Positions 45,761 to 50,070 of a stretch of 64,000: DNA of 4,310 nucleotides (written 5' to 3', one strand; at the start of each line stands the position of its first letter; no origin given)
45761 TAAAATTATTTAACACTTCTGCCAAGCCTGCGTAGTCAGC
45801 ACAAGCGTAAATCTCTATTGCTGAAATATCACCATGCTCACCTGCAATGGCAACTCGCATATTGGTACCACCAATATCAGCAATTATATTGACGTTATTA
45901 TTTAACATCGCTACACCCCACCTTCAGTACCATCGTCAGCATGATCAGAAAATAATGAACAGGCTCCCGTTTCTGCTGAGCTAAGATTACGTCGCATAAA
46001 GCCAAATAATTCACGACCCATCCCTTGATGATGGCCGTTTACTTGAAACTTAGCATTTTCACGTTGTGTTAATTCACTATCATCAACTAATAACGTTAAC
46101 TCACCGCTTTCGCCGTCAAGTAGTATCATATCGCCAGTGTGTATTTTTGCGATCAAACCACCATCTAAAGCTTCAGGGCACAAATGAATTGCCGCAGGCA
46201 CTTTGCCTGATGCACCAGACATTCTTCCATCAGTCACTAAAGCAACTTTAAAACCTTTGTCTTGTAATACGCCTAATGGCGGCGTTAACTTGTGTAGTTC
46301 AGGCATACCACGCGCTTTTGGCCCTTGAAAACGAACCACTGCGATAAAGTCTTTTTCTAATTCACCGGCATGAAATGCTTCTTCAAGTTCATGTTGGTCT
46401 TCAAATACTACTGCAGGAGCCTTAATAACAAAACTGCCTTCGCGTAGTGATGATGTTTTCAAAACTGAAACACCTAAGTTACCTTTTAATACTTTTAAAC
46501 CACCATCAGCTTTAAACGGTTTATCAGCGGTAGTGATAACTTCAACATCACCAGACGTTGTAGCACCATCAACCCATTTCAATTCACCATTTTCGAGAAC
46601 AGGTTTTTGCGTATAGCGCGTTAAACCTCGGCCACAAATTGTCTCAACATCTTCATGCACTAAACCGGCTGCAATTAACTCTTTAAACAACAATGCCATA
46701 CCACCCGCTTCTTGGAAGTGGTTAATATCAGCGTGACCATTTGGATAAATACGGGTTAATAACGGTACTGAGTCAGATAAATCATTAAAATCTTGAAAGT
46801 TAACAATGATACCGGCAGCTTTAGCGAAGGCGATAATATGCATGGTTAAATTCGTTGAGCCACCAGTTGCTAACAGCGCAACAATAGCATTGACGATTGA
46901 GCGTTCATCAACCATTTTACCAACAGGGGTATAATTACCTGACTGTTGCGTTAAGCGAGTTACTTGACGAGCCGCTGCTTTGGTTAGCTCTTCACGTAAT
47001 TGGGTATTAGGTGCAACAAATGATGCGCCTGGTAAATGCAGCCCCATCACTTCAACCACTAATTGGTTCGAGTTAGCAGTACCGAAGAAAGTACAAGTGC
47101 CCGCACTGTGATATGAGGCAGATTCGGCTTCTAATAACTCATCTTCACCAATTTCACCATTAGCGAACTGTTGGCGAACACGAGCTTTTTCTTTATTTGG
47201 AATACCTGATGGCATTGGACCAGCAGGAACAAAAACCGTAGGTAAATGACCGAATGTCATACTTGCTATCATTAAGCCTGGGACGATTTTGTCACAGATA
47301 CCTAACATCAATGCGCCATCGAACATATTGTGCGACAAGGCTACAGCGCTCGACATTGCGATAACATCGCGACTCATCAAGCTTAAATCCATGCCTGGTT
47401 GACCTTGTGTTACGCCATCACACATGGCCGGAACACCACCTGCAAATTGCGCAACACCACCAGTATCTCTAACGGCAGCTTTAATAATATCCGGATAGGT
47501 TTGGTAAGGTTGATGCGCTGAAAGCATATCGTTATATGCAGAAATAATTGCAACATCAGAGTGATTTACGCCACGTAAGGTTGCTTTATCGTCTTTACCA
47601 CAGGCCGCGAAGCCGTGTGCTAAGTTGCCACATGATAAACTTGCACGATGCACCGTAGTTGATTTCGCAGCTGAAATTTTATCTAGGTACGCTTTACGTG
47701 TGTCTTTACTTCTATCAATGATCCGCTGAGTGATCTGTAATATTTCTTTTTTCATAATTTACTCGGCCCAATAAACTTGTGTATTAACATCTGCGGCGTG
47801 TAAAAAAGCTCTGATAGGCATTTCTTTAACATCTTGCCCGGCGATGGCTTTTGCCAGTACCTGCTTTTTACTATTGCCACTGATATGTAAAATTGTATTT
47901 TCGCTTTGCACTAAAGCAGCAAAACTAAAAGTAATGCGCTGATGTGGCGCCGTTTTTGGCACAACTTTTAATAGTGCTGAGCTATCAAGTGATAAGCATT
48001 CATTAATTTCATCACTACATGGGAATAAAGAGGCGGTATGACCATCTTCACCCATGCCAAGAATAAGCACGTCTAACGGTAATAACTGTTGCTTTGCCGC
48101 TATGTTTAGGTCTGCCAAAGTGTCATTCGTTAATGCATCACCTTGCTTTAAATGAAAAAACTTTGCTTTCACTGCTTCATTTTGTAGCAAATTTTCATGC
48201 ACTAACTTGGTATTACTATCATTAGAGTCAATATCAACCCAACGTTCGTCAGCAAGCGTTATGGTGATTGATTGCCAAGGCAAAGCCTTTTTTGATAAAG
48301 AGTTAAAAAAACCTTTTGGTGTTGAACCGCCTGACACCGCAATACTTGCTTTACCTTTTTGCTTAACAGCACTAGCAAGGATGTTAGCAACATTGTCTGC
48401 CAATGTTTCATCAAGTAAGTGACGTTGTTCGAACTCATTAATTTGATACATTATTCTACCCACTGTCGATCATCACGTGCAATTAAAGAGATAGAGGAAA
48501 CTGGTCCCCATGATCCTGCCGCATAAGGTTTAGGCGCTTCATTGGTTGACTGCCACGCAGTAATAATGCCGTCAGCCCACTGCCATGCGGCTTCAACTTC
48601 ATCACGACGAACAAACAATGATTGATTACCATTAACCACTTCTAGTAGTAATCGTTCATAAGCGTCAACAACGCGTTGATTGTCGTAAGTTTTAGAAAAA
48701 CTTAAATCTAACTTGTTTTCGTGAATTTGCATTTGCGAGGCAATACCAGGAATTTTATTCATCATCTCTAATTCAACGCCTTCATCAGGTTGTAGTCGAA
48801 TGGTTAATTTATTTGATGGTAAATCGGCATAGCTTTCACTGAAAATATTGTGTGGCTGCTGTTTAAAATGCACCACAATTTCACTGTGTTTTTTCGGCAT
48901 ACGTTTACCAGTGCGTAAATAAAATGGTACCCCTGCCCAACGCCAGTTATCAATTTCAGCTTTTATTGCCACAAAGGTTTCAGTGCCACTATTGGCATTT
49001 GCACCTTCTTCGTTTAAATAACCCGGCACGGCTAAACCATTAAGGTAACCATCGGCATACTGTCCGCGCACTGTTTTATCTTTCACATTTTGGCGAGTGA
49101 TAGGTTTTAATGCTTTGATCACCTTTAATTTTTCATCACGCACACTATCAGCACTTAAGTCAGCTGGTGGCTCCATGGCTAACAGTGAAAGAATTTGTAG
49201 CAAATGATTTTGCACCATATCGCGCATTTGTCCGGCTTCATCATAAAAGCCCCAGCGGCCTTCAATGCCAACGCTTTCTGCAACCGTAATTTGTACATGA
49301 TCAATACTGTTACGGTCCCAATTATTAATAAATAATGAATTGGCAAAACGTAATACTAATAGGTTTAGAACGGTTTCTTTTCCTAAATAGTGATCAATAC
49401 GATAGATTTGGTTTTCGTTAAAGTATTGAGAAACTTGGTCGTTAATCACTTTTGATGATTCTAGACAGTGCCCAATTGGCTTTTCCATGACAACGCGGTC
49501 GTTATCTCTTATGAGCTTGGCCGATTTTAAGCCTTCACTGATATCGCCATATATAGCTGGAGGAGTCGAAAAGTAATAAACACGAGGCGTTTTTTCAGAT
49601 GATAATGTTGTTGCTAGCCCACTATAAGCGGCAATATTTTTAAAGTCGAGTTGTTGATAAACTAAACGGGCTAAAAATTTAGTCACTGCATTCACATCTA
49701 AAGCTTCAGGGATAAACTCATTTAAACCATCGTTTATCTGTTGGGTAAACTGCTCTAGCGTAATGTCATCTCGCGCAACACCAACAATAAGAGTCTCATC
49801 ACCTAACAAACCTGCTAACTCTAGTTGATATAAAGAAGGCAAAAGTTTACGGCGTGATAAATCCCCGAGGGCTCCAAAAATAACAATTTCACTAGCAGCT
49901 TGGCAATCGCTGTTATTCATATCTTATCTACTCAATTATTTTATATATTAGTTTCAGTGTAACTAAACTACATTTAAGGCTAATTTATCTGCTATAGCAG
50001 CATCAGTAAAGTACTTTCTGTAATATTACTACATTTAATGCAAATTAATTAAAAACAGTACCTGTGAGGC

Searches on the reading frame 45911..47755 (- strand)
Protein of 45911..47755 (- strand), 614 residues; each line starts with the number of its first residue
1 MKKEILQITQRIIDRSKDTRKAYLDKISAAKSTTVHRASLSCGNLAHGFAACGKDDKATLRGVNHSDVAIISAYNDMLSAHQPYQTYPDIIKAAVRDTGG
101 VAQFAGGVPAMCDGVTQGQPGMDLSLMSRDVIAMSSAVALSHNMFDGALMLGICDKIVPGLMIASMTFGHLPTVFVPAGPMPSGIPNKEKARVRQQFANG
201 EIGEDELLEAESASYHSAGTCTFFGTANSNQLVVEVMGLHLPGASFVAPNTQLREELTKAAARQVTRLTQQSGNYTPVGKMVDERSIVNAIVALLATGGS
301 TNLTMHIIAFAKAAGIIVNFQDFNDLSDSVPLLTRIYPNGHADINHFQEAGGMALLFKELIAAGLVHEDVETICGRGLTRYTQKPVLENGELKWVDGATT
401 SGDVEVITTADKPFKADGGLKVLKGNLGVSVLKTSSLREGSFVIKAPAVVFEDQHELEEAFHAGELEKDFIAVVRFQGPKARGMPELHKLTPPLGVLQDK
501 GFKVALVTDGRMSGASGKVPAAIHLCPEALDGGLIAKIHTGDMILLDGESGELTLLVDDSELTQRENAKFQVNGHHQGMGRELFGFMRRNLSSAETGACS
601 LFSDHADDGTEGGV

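Call 76: search_protein_families(library=ncbifam, proteins=[window:45911-47755:-], max_evalue=1e-10)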
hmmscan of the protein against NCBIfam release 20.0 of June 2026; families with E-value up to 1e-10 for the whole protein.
window:45911-47755:- (614 aa): 8 families
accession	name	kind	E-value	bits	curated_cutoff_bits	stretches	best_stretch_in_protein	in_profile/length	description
TIGR01196.1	edd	equivalog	8.7e-300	995.2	708.25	1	4-601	3-600/601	phosphogluconate dehydratase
NF002068.0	PRK00911.1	subfamily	4.2e-106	355.7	644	1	63-599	33-554/559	dihydroxy-acid dehydratase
TIGR00110.1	ilvD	equivalog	1.1e-98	331.2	618.15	1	65-598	18-539/543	dihydroxy-acid dehydratase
NF004784.0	PRK06131.1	subfamily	1e-84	285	539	1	68-599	46-559/576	dihydroxy-acid dehydratase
NF009560.0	PRK13017.1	subfamily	4.5e-77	259.6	684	1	68-599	49-574/595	dihydroxy-acid dehydratase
NF009103.0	PRK12448.1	equivalog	1.9e-73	247.7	710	2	63-381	32-360/616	dihydroxy-acid dehydratase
NF009559.0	PRK13016.1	equivalog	2e-71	240.9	882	1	68-598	46-559/578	L-arabinonate dehydratase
TIGR03432.1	yjhG_yagF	hypoth_equivalog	1.8e-53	181.6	808.15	1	100-568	101-589/640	YjhG/YagF family D-xylonate dehydratase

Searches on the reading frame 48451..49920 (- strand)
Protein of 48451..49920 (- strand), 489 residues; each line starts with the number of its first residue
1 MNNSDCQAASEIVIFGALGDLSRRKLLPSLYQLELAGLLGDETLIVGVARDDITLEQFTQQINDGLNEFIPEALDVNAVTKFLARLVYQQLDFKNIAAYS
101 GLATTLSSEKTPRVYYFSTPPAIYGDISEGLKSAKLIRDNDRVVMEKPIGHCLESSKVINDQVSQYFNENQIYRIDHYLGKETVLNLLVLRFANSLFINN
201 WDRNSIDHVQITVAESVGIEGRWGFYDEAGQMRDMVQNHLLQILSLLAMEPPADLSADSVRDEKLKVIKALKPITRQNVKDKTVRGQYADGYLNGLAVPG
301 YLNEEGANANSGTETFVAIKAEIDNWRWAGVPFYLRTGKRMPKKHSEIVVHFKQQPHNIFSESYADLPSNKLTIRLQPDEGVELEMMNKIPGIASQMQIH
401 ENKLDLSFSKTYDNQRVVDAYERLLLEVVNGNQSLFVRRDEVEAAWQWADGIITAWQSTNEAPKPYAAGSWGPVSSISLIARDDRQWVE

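Call 76: search_protein_families(library=ncbifam, proteins=[window:48451-49920:-], max_evalue=1e-10)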
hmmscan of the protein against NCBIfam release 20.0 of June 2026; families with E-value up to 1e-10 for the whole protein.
window:48451-49920:- (489 aa): 3 families
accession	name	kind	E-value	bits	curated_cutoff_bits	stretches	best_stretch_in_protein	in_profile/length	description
TIGR00871.1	zwf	equivalog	2.3e-185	617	400.6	1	11-488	4-484/486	glucose-6-phosphate dehydrogenase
NF009492.0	PRK12853.1-3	equivalog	3.1e-127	425.4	428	1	4-480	4-464/472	glucose-6-phosphate dehydrogenase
NF004331.0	PRK05722.2-1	equivalog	2.3e-74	251.1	622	1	11-355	5-327/425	glucose-6-phosphate dehydrogenase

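Call 79: find_homologous_proteins(query=window:48451-49920:-, max_evalue=1e-100)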
Query window:48451-49920:- (489 aa): 7980 proteins with E <= 1e-100 among 8000 candidates; the best 120 are listed.
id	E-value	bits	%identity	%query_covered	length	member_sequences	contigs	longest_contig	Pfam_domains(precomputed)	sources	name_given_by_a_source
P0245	0.0e+0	1102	100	100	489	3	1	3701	PF02781.22,PF00479.29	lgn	-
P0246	0.0e+0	1095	99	100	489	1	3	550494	PF02781.22,PF00479.29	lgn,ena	-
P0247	0.0e+0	1092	99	100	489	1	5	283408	PF02781.22,PF00479.29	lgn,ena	-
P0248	0.0e+0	1091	99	100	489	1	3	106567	PF02781.22,PF00479.29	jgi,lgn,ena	-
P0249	0.0e+0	1091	99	100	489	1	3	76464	PF02781.22,PF00479.29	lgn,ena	-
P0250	0.0e+0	1090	99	100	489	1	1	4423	PF02781.22,PF00479.29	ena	-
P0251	0.0e+0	1089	99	100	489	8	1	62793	PF02781.22,PF00479.29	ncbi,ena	-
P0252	0.0e+0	1089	99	100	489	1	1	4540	PF02781.22,PF00479.29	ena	-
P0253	0.0e+0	1089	99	100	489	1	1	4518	PF02781.22,PF00479.29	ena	-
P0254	0.0e+0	1089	98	100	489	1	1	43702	PF02781.22,PF00479.29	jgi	-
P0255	0.0e+0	1088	99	100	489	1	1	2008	PF02781.22,PF00479.29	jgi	jgi:glucose-6-phosphate 1-dehydrogenase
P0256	0.0e+0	1064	96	100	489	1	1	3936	PF02781.22,PF00479.29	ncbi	-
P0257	0.0e+0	1063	96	100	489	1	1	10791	PF02781.22,PF00479.29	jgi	jgi:glucose-6-phosphate 1-dehydrogenase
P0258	0.0e+0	1063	96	100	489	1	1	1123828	PF02781.22,PF00479.29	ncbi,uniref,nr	ncbi:glucose-6-phosphate dehydrogenase [Cognaticolwellia mytili]|uniref:glucose-6-phosphate dehydrog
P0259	0.0e+0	1059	96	100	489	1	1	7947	PF02781.22,PF00479.29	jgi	jgi:glucose-6-phosphate 1-dehydrogenase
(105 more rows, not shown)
